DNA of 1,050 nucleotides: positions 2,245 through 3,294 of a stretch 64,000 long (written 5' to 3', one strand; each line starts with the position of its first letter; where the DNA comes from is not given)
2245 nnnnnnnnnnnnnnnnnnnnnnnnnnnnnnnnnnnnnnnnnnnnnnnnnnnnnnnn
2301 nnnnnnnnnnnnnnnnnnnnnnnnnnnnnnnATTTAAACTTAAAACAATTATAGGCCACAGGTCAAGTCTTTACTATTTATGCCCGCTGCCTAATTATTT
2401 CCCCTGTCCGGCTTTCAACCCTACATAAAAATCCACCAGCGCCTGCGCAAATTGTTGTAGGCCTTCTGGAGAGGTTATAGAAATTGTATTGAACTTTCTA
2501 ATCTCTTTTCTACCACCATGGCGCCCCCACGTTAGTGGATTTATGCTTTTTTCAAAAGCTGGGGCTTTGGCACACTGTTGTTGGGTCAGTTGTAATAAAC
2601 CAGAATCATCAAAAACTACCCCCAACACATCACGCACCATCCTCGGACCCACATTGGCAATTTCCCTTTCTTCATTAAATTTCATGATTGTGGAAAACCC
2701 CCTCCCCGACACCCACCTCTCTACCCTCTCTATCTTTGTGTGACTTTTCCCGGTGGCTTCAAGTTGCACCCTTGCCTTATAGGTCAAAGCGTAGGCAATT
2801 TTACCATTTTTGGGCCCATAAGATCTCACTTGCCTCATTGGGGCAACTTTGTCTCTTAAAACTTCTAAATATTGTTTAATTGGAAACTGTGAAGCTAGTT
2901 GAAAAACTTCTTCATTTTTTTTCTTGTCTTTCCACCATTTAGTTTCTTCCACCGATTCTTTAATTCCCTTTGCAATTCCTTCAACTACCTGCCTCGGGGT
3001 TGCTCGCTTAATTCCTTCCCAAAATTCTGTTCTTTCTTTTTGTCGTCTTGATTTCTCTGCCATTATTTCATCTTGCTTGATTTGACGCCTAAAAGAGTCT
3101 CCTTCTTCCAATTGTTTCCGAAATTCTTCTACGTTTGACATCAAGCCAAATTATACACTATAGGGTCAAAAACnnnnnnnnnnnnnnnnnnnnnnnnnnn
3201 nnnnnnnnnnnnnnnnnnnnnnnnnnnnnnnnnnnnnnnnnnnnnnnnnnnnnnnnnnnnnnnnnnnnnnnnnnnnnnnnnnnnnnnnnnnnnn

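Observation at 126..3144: Recently duplicated tandem paralog pair of unknown proteins plus an orphan gene in the slot immediately downstream of dnaA-dnaN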

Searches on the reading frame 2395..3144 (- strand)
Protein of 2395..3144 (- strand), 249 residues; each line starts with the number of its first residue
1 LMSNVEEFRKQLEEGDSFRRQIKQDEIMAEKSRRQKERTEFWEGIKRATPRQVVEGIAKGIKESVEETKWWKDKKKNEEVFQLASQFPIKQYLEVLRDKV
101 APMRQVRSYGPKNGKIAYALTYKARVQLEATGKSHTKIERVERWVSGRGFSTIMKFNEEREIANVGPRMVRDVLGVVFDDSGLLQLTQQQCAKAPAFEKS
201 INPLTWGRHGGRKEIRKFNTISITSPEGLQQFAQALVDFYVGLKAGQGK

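Call 4: search_protein_families(library=pfam, proteins=[window:2395-3144:-], max_evalue=1)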
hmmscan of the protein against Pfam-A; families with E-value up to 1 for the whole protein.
window:2395-3144:- (249 aa): 2 families
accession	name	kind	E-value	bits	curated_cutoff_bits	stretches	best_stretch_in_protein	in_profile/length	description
PF07477.17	Glyco_hydro_67C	-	0.091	12.7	27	1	8-90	141-219/223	Glycosyl hydrolase family 67 C-terminus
PF07246.16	Phlebovirus_NSM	-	0.76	9.6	27.2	1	10-72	162-222/264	Phlebovirus nonstructural protein NS-M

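Call 6: search_protein_families(library=ncbifam, proteins=[window:2395-3144:-], max_evalue=1)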
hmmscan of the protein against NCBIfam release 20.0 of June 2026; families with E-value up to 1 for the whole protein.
window:2395-3144:- (249 aa): 0 families

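Call 7: search_protein_families(library=phrogs, proteins=[window:2395-3144:-], max_evalue=1)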
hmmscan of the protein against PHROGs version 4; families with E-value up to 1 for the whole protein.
window:2395-3144:- (249 aa): 1 family
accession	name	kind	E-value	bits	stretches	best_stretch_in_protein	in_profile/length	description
phrog_24822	-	unknown function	0.32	12.4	0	155-181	36-62/95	-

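Call 10: find_homologous_proteins(query=window:2395-3144:-)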
Query window:2395-3144:- (249 aa): 2 proteins with E <= 0.001 among 181 candidates.
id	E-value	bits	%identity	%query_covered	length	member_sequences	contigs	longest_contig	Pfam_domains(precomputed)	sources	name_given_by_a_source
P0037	6.7e-159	545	100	100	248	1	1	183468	-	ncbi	ncbi:MAG: hypothetical protein V1810_00925 [Candidatus Beckwithbacteria bacterium]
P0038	4.1e-102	359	66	100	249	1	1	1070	-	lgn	-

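Call 41: search_protein_families(library=padloc, proteins=[window:2395-3144:-], max_evalue=1)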
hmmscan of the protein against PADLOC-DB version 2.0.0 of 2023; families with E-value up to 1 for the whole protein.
window:2395-3144:- (249 aa): 0 families

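Call 61: find_encoding_contigs(protein=P0038, flank=5000, max_places=3)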
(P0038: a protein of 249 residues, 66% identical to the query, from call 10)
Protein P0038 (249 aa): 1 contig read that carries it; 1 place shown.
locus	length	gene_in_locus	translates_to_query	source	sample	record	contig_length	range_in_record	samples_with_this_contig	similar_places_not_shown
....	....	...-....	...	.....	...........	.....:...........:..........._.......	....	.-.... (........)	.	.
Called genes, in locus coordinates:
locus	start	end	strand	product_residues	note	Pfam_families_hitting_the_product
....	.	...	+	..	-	?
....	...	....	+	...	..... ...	-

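Call 66: predict_structure(alignment_id=A4)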
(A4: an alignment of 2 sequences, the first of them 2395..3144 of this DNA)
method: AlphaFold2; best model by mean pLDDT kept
length: 249 residues; sequences in the alignment: 2
mean_pLDDT: 44.0   pTM: 0.25
mean pLDDT of the five models: 44.0, 40.8, 40.3, 37.7, 36.3
residues with pLDDT >= 90: 0; 70-90: 0; 50-70: 63; < 50: 186
segments of 3 or more residues with pLDDT < 50: 48-58, 60-69, 74-90, 99-183, 193-233, 240-249
pLDDT, mean of each block of 10 residues (from residue 1): 59 62 64 63 52 48 47 42 38 49 41 37 34 34 32 29 33 36 48 44 39 41 39 49 41
secondary structure, 60 per line:
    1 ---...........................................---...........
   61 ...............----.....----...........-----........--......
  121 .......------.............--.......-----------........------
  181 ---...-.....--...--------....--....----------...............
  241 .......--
elements in order: H4-46 H50-75 H80-84 H89-99 E105-112 E115-127 E134-146 E149-155 H167-174 E184-186 H188-192 E206-209 E212-215 H226-247
